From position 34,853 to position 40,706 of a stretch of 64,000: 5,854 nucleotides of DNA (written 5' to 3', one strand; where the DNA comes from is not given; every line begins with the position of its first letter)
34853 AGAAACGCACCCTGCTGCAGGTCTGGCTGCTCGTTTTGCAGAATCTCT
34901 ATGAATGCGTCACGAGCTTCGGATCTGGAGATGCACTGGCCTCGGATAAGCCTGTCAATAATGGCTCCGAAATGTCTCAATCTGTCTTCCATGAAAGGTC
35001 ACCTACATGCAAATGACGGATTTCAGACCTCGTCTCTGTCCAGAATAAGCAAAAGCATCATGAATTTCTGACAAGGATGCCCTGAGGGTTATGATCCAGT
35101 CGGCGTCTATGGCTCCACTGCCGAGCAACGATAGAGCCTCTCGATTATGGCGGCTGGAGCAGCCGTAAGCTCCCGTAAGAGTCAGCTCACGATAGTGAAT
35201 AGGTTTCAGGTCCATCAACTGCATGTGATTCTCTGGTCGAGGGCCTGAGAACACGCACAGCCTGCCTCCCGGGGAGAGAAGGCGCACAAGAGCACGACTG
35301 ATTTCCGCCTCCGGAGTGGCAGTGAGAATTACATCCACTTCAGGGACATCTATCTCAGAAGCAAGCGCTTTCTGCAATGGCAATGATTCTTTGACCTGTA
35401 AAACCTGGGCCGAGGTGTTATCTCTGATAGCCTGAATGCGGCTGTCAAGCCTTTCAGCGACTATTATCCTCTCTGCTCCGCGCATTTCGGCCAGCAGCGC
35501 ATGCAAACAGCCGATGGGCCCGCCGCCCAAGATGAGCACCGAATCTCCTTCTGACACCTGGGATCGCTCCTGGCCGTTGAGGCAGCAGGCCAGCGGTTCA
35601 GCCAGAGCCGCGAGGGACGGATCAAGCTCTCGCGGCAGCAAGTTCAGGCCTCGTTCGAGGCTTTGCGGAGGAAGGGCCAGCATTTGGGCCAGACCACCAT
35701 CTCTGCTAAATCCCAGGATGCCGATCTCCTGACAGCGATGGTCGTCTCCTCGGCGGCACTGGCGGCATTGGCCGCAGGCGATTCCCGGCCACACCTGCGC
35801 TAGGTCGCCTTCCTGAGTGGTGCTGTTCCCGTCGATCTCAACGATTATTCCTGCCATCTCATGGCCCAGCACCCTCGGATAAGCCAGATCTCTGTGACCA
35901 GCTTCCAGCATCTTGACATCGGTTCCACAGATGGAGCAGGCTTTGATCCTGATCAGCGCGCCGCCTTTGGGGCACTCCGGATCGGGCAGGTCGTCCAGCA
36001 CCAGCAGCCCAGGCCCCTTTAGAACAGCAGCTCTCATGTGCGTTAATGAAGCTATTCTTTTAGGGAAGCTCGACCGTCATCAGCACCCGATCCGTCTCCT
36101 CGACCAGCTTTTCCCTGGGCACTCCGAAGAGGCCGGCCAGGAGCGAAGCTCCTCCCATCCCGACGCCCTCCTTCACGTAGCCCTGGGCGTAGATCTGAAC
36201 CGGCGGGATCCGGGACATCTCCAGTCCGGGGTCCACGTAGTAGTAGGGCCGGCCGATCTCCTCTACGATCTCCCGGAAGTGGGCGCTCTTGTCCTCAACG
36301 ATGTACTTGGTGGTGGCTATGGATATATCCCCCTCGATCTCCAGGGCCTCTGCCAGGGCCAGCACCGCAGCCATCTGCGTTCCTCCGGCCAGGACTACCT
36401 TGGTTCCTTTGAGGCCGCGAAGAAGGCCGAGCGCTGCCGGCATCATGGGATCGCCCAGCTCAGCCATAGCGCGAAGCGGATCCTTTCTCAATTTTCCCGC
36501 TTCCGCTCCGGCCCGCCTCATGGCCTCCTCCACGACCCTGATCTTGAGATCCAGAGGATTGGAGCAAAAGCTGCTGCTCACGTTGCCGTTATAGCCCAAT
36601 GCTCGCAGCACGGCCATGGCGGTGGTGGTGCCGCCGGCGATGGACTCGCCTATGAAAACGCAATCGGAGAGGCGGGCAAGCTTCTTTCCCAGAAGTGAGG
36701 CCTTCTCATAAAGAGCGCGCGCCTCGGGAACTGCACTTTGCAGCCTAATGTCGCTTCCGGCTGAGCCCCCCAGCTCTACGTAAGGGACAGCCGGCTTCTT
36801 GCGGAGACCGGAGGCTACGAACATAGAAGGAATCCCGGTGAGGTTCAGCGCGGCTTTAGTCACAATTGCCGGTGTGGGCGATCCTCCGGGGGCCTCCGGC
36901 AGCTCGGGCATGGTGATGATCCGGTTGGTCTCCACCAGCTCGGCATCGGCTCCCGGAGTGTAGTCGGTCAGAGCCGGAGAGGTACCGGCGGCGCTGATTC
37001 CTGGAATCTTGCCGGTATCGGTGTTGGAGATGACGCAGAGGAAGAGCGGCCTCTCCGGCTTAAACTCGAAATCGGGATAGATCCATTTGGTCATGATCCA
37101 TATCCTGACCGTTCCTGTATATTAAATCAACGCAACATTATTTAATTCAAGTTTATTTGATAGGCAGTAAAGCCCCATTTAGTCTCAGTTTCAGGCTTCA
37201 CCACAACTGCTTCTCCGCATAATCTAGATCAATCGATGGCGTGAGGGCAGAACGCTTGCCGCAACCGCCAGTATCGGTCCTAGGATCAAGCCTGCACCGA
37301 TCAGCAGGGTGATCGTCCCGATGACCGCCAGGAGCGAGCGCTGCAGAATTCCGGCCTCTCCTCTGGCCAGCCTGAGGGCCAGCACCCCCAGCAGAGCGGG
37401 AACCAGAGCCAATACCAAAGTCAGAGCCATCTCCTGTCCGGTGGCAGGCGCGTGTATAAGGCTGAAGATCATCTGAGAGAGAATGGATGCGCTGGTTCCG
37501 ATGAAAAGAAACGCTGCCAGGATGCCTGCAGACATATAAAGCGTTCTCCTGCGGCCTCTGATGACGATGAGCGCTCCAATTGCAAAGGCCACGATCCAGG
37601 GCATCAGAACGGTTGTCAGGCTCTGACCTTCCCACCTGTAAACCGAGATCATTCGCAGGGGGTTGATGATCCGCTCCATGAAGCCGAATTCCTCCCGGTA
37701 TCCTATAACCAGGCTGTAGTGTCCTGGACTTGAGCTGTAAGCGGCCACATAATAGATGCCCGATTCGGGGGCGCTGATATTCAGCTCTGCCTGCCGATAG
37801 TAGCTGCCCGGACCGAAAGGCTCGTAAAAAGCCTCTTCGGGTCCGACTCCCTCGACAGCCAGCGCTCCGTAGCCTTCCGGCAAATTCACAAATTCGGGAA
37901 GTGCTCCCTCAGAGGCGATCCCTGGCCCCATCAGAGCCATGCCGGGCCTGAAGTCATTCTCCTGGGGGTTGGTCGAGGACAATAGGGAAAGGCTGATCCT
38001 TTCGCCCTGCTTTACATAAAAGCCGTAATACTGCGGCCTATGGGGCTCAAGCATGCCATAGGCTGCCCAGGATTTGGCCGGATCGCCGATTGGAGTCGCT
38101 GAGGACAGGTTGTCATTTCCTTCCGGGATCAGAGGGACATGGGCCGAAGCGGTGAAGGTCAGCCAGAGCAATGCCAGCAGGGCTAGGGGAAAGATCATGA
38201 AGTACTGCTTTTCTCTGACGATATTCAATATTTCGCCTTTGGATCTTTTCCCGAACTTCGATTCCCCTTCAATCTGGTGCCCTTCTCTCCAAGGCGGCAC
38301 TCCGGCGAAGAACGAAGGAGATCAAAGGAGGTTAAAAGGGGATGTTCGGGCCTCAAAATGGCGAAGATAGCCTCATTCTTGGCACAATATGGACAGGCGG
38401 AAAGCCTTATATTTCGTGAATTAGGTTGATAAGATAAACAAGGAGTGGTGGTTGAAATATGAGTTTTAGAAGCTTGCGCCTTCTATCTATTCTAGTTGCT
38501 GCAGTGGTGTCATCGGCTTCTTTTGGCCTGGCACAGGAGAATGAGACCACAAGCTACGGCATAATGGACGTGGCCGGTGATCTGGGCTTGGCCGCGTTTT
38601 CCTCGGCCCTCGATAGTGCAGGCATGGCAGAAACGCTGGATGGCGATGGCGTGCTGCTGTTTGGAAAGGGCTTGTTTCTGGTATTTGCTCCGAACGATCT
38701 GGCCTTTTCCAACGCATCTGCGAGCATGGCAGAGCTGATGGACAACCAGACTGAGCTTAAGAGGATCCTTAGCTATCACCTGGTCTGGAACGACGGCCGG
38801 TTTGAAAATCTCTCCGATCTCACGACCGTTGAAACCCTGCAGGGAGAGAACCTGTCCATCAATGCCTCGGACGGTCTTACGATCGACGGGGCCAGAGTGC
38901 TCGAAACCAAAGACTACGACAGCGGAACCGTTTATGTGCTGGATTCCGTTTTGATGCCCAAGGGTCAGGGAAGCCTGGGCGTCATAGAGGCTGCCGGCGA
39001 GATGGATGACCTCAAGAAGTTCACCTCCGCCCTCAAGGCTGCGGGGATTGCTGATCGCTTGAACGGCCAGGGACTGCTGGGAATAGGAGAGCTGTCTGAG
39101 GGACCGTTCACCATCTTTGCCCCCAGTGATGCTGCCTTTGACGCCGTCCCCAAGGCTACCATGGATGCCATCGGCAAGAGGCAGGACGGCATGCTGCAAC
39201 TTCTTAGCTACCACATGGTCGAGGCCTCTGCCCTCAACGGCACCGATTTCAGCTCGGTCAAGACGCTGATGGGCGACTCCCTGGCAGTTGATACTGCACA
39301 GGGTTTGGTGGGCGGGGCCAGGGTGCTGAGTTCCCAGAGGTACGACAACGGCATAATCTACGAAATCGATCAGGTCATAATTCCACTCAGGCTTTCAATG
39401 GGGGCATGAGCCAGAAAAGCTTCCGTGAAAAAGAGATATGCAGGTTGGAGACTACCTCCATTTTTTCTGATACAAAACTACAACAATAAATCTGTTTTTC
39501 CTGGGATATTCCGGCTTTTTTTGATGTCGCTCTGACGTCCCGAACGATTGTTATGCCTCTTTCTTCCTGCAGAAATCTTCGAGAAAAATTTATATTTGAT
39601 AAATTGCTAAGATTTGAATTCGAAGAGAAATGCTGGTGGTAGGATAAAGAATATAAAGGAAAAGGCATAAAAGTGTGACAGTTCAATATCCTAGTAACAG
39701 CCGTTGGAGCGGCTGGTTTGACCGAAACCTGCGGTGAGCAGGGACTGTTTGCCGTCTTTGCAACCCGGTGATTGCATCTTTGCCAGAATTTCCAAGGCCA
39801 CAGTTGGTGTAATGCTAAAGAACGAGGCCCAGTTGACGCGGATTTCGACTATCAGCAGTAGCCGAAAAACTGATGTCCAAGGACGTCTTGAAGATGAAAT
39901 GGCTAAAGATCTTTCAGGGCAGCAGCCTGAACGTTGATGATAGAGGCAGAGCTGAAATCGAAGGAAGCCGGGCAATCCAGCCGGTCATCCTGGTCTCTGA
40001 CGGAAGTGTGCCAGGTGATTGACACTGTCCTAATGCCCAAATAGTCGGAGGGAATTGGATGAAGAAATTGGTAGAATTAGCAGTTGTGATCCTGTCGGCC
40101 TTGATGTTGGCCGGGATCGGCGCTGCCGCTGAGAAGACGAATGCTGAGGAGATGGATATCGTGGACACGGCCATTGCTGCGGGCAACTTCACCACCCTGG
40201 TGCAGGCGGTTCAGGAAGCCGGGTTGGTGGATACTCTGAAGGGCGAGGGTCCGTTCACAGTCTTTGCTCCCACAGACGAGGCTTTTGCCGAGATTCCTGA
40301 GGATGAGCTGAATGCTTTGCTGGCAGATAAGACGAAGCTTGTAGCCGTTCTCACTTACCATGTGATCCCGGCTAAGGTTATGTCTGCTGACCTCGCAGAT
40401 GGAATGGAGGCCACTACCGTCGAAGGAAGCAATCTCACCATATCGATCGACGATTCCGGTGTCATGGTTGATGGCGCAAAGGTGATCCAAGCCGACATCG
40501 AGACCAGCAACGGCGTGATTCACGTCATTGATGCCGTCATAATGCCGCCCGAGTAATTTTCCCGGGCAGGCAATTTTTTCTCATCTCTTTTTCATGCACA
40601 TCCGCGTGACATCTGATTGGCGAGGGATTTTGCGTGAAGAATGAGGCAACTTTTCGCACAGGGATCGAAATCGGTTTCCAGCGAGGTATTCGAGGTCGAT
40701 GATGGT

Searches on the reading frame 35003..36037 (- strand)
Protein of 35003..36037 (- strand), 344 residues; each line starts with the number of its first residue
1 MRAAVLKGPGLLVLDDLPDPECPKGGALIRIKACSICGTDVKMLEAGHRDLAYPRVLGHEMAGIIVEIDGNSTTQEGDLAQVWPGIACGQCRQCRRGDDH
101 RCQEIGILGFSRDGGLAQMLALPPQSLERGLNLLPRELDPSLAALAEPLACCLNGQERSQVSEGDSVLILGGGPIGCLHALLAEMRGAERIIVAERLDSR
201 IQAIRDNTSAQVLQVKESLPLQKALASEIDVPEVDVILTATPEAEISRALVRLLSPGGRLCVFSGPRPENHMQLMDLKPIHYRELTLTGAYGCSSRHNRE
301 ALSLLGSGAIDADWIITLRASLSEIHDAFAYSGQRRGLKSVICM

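Call 6: search_protein_families(library=pfam, proteins=[window:35003-36037:-], max_evalue=0.001)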
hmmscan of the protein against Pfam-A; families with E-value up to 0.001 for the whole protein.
window:35003-36037:- (344 aa): 4 families
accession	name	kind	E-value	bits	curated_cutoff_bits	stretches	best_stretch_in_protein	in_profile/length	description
PF08240.17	ADH_N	-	1e-21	77.5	23.5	1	24-126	2-98/104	Alcohol dehydrogenase GroES-like domain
PF00107.32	ADH_zinc_N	-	2.2e-12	47.5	31.8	1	174-305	1-127/129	Zinc-binding dehydrogenase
PF16912.11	Glu_dehyd_C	-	3.5e-07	30.3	34.9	1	158-341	26-208/211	Glucose dehydrogenase C-terminus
PF13241.12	NAD_binding_7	-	0.00049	21.1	22.1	1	163-261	6-89/104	Putative NAD(P)-binding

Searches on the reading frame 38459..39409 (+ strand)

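Call 6: search_protein_families(library=pfam, proteins=[window:38459-39409:+], max_evalue=0.001)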
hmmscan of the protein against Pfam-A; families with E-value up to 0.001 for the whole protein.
window:38459-39409:+ (316 aa): 1 family
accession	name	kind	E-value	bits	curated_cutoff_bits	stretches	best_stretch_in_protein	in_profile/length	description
PF02469.27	Fasciclin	-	1.1e-42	145.6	22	2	184-309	2-123/123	Fasciclin domain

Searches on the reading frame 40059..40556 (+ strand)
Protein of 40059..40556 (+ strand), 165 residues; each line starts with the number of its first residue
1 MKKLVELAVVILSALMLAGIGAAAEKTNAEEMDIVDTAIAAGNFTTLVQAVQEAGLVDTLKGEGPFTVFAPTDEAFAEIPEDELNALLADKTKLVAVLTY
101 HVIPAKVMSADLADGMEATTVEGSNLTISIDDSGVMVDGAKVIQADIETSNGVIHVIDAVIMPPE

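Call 6: search_protein_families(library=pfam, proteins=[window:40059-40556:+], max_evalue=0.001)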
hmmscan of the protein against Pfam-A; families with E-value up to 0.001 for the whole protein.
window:40059-40556:+ (165 aa): 1 family
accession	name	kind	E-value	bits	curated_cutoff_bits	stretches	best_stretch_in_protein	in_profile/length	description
PF02469.27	Fasciclin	-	1.5e-43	148.3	22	1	43-163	2-123/123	Fasciclin domain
